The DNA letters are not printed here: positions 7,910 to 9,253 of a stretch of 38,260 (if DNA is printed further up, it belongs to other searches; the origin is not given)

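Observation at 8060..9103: YchF-family GTPase/ATPase homolog lacking the Walker A lysine and serine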

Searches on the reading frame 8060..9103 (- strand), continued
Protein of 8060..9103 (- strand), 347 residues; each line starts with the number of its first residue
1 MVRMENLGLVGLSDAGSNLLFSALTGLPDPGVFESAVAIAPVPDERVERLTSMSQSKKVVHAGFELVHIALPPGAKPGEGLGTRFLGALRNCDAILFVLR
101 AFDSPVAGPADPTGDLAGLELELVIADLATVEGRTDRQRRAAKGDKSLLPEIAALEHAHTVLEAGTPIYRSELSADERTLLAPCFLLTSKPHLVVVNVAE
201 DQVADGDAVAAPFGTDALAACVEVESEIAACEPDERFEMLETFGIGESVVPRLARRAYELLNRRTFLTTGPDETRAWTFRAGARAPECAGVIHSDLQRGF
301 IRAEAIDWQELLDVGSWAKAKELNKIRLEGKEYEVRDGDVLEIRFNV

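Call 12: find_encoding_contigs(protein=P0009, flank=8000, max_places=3)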
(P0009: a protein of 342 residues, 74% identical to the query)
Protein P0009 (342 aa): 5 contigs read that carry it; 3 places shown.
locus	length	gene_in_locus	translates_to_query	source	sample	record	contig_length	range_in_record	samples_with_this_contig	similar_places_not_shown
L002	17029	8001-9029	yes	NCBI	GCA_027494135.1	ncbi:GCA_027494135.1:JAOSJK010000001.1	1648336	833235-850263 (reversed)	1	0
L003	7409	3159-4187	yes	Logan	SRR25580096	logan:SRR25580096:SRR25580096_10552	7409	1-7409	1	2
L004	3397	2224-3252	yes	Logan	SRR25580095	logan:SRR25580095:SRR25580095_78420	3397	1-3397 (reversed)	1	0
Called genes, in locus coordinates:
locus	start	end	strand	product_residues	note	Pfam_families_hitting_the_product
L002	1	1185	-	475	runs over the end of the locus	PF03062:MBOAT, PF13813:MBOAT_2 (weak)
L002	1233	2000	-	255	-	PF00378:ECH_1, PF16113:ECH_2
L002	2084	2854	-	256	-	PF04402:SIMPL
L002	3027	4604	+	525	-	PF00701:DHDPS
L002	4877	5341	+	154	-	PF13622:4HBT_3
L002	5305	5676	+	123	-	PF20789:4HBT_3C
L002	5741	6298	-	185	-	-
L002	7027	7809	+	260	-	PF03649:UPF0014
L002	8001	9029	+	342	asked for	PF06071:YchF-GTPase_C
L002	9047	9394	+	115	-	PF02643:DUF192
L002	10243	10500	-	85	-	PF04014:MazE_antitoxin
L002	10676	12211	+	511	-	PF00133:tRNA-synt_1, PF01406:tRNA-synt_1e (weak), PF09334:tRNA-synt_1g, PF00133:tRNA-synt_1, PF19303:Anticodon_3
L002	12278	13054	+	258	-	PF01026:TatD_DNase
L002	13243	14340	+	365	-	PF07501:G5, PF03330:DPBB_1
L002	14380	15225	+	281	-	PF00398:RrnaAD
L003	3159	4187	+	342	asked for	PF06071:YchF-GTPase_C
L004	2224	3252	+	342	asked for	PF06071:YchF-GTPase_C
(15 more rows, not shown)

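Call 18: search_protein_representatives(protein=window:8063-9094:-)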
Query: 344 residues. Proteins with E-value up to 0.001 (for the whole library): 11612; up to 1e-10: 6796; up to 1e-30: 1729. The best 150 are listed.
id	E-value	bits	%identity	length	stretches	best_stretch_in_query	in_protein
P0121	1.9e-134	464.5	67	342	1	1-344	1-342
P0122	4.5e-107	374.5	58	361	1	2-344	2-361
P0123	2.2e-94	332.8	51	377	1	2-344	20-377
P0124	4.5e-87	308.8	54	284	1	70-344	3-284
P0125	7.7e-77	275.1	59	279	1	6-263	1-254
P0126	1.0e-73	264.9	42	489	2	68-344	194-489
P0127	3.9e-72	259.7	57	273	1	1-256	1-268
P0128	1.6e-70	254.4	59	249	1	93-344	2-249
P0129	6.0e-70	252.5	43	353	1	3-344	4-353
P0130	9.0e-70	251.9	56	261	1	95-340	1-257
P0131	1.7e-69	251.0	44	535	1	4-344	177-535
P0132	7.8e-69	248.8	64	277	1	1-199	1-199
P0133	9.4e-69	248.6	58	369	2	209-306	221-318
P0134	8.7e-68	245.4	41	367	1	4-344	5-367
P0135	1.0e-67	245.1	59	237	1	1-238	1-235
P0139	1.3e-66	241.5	55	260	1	1-253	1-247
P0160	3.7e-63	230.2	42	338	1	1-343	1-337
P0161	8.8e-63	228.9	41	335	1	1-343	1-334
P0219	1.7e-57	211.5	40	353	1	4-344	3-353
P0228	6.1e-57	209.7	43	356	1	3-344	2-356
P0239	3.5e-56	207.3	41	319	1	3-344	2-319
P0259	4.8e-55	203.5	40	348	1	4-344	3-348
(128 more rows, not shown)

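Call 21: find_encoding_contigs(protein=P0002, flank=5000, max_places=2)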
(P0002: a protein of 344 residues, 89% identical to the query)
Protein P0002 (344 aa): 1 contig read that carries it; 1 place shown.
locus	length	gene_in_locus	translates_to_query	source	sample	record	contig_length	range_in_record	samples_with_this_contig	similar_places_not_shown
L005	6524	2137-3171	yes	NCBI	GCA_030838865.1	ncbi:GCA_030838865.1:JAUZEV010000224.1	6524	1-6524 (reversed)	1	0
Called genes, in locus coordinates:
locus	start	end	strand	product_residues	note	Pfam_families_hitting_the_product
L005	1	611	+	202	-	PF02082:Rrf2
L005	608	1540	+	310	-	PF01073:3Beta_HSD, PF01370:Epimerase, PF05368:NmrA, PF13460:NAD_binding_10, PF16363:GDP_Man_Dehyd (weak)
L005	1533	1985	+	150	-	-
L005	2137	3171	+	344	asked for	PF06071:YchF-GTPase_C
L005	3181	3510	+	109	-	PF02643:DUF192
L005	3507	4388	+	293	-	PF00590:TP_methylase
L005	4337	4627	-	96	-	PF04014:MazE_antitoxin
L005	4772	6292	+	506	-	PF00133:tRNA-synt_1, PF01406:tRNA-synt_1e (faint), PF09334:tRNA-synt_1g, PF00133:tRNA-synt_1 (weak), PF19303:Anticodon_3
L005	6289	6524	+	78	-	PF01026:TatD_DNase (weak)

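Call 24: find_related_loci(query=A2, collection=genome_contigs, flank=4000)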
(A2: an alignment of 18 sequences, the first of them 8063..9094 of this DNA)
Query A2 (344 aa) in genome_contigs; peptide patterns used: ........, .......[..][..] (x = any residue, [..] = any of these).
600 stretches matched a pattern (row limit reached: there are more); 598 encode a relative of the query (tblastn E <= 1e-3); the best 80 are kept; 80 distinct loci.
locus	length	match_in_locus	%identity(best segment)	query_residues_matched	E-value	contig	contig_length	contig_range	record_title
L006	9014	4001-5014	65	1-344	2e-133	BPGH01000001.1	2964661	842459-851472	MAG: Acidimicrobiia bacterium KatS3mg009 DNA, contig_6993, whole genome shotgun sequence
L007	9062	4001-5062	65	1-344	1e-131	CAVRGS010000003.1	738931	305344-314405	MAG: uncultured Actinomycetes bacterium isolate MFD05442.bin.1.365 genome assembly, contig: contig_14865, whole genome s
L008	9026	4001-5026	63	1-344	1e-136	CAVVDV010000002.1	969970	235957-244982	MAG: uncultured Actinomycetes bacterium isolate MFD02159.bin.2.15 genome assembly, contig: contig_20467, whole genome sh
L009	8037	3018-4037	58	1-344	7e-123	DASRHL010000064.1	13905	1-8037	MAG TPA_asm: Acidimicrobiia bacterium isolate SMAG_U10083 k141_345842, whole genome shotgun sequence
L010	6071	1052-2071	58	1-344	5e-123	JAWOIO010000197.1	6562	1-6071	MAG: Acidimicrobiia bacterium isolate CWP5-2.bin.5 k191_2234730, whole genome shotgun sequence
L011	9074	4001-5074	60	1-344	1e-115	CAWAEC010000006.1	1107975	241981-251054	MAG: uncultured Acidimicrobiaceae bacterium isolate MFD00731.bin.2.167 genome assembly, contig: contig_16783, whole geno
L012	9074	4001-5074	57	1-344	9e-115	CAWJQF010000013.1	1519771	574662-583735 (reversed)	MAG: uncultured Acidimicrobiia bacterium isolate MFD02840.bin.3.693 genome assembly, contig: contig_9018, whole genome s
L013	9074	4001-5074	53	1-344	2e-112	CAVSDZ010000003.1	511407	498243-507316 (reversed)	MAG: uncultured Microthrixaceae bacterium isolate MFD02134.bin.2.27 genome assembly, contig: contig_11495, whole genome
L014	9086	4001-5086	52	1-344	6e-108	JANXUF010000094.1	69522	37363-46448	MAG: Actinomycetes bacterium isolate 339R_metabat_287 339R_k141_1536192, whole genome shotgun sequence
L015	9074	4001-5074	57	1-344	1e-106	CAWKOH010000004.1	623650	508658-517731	MAG: uncultured Acidimicrobiaceae bacterium isolate MFD05502.bin.2.78 genome assembly, contig: contig_23774, whole genom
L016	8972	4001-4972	57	31-344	8e-106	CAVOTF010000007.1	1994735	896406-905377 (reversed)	MAG: uncultured Acidimicrobiaceae bacterium isolate MFD00082.bin.2.86 genome assembly, contig: contig_8978, whole genome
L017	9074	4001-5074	51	1-344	7e-106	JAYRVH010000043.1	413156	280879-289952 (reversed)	MAG: Acidimicrobiales bacterium isolate NJ_NJASGE3bin.16 k141_621866, whole genome shotgun sequence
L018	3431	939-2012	51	1-344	1e-107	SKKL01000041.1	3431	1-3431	MAG: Acidimicrobiales bacterium isolate CSSed162cmA_159 CSSed16-2cmA-161101, whole genome shotgun sequence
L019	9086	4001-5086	54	1-344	9e-105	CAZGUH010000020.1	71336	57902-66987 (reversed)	MAG TPA_asm: uncultured Ilumatobacteraceae bacterium isolate binchicken_co242_131 genome assembly, contig: NODE_951_leng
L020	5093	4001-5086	52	1-344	2e-104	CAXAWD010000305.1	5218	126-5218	MAG TPA_asm: uncultured Acidimicrobiaceae bacterium isolate ERR2752157_concoct_11 genome assembly, contig: ERZ2772491.10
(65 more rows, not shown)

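Call 26: list_cluster_members(proteins=[P0160, P0161, P0219, P0239, P0259, P0228, P0121, P0139, P0122, P0001])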
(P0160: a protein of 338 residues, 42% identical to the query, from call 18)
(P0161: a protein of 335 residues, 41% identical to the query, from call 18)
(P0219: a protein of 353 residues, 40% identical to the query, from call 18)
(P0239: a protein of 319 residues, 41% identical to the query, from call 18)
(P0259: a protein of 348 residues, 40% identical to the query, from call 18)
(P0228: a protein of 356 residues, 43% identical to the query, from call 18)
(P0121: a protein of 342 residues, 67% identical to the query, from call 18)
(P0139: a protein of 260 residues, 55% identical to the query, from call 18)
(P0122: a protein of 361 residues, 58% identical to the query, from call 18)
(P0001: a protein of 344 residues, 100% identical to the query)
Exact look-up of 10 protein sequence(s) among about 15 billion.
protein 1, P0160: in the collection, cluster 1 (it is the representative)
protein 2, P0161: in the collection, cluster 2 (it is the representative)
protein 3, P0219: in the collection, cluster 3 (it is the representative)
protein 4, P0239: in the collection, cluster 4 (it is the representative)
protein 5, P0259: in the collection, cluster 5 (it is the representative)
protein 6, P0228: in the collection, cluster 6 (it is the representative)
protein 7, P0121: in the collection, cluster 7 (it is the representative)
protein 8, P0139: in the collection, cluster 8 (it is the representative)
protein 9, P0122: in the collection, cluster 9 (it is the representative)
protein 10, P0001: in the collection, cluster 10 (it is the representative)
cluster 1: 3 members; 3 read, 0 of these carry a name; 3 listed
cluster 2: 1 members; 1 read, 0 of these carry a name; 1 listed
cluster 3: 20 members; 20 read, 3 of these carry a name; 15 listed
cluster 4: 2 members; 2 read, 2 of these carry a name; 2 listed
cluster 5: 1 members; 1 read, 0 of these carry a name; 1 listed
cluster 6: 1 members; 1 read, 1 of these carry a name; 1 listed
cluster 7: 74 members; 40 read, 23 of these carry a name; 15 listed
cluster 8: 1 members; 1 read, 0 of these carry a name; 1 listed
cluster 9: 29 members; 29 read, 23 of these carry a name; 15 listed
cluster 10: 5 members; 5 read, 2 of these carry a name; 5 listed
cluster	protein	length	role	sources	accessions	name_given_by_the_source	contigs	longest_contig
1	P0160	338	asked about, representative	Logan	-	-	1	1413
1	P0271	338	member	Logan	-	-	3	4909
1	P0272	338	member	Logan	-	-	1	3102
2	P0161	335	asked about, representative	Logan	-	-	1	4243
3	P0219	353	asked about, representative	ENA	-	-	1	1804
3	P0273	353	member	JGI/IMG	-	hypothetical protein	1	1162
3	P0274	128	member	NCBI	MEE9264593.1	MAG: DUF933 domain-containing protein, partial [Vicinamibacteria bacterium]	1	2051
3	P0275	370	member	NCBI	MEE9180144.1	MAG: redox-regulated ATPase YchF, partial [Vicinamibacteria bacterium]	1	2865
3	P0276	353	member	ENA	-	-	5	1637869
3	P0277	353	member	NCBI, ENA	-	-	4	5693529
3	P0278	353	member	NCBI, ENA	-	-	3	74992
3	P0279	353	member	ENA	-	-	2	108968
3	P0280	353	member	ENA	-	-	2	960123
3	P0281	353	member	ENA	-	-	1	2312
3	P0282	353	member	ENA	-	-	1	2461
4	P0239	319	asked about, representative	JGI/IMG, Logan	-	GTP-binding protein YchF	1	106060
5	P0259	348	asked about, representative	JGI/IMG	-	-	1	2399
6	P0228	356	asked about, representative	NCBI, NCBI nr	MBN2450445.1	MAG: redox-regulated ATPase YchF [Lentisphaeria bacterium] | redox-regulated ATPase YchF [Lentisphaeria bacterium]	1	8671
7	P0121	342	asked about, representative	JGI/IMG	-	ribosome-binding ATPase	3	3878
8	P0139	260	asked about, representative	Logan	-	-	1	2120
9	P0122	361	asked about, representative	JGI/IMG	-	ribosome-binding ATPase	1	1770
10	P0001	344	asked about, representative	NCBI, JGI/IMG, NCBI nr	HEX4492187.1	MAG TPA: DUF933 domain-containing protein [Acidimicrobiia bacterium] | hypothetical protein | DUF933 domain-containing protein [Acidimicrobiia bacterium]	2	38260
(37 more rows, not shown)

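Call 40: predict_structure(alignment_id=A3)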
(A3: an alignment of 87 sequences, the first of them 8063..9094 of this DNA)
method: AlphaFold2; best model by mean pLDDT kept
length: 344 residues; sequences in the alignment: 87
mean_pLDDT: 92.7   pTM: 0.89
mean pLDDT of the five models: 92.7, 91.2, 90.9, 90.9, 85.5
residues with pLDDT >= 90: 281; 70-90: 50; 50-70: 13; < 50: 0
segments of 3 or more residues with pLDDT < 50: none
pLDDT, mean of each block of 10 residues (from residue 1): 89 94 89 93 97 96 89 68 91 97 90 93 96 97 97 98 96 96 96 96 94 95 93 92 92 95 96 94 86 77 98 97 95 95 78
secondary structure, 60 per line:
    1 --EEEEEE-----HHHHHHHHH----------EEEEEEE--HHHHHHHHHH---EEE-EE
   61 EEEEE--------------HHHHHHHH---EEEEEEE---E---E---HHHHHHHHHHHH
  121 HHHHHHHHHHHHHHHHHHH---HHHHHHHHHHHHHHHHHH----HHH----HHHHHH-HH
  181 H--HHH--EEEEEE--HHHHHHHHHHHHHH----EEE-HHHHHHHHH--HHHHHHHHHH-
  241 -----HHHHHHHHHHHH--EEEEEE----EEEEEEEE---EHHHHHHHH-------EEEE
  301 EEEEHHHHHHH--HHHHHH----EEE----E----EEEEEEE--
elements in order: E3-8 H14-22 E33-39 H42-51 E55-57 E59-65 H80-87 E91-97 H109-139 H143-160 H172-177 E189-194 H197-210 E215-217 H219-227 H230-239 H246-257 E260-265 E270-277 H282-289 E297-304 H305-311 H314-319 E324-326 E336-342

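Call 43: fold_search(model_id=the predicted structure, library=pdb)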
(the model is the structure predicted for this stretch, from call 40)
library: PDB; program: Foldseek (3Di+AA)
matches with E <= 10: 660; with E <= 0.001: 18
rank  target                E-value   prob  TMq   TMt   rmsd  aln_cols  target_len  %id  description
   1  2dby                  1.6e-32  1.00  0.84  0.82   4.1       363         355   39  Crystal structure of the GTP-binding protein YchF in complexed with GDP (released 2006-06-16)
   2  8kie_y                2.6e-31  1.00  0.87  0.82   4.3       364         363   36  Structure of YchF with 50S ribosomal subunit (local map) (released 2024-08-28)
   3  1jal_A                2.9e-31  1.00  0.80  0.80   4.1       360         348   36  YCHF PROTEIN (HI0393) (released 2003-03-25)
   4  2dwq_A                1.6e-30  1.00  0.84  0.82   4.1       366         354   39  Thermus thermophilus YchF GTP-binding protein (released 2007-02-16)
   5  5ee0                  4.6e-30  1.00  0.84  0.80   3.9       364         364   30  Crystal structure of OsYchF1 at pH 6.5 (released 2016-02-24)
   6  2dwq_B                7.7e-30  1.00  0.82  0.83   3.4       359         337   37  Thermus thermophilus YchF GTP-binding protein (released 2007-02-16)
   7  1jal_B                8.6e-30  1.00  0.82  0.84   3.6       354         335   37  YCHF PROTEIN (HI0393) (released 2003-03-25)
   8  5ee1                  1.1e-29  1.00  0.82  0.78   4.3       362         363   31  Crystal structure of OsYchF1 at pH 7.85 (released 2016-02-24)
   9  7y9i                  1.4e-29  1.00  0.79  0.75   4.5       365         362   29  Complex structure of AtYchF1 with ppGpp (released 2023-07-12)
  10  5ee3_A                6.4e-29  1.00  0.83  0.80   3.8       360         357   30  COMPLEX STRUCTURE OF OSYCHF1 WITH AMP-PNP (released 2016-02-24)
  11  5ee9_B                5.4e-28  1.00  0.82  0.79   4.2       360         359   30  Complex structure of OSYCHF1 with GMP-PNP (released 2016-02-24)
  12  5ee3_B                6.1e-28  1.00  0.82  0.78   4.3       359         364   31  COMPLEX STRUCTURE OF OSYCHF1 WITH AMP-PNP (released 2016-02-24)
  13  5ee9_A                2.3e-27  1.00  0.82  0.79   4.0       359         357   29  Complex structure of OSYCHF1 with GMP-PNP (released 2016-02-24)
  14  1ni3                  9.1e-27  1.00  0.85  0.78   4.1       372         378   28  Structure of the Schizosaccharomyces pombe YchF GTPase (released 2003-01-07)
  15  2ohf                  4.9e-24  1.00  0.79  0.82   3.4       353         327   28  Crystal structure of human OLA1 in complex with AMPPCP (released 2007-04-24)
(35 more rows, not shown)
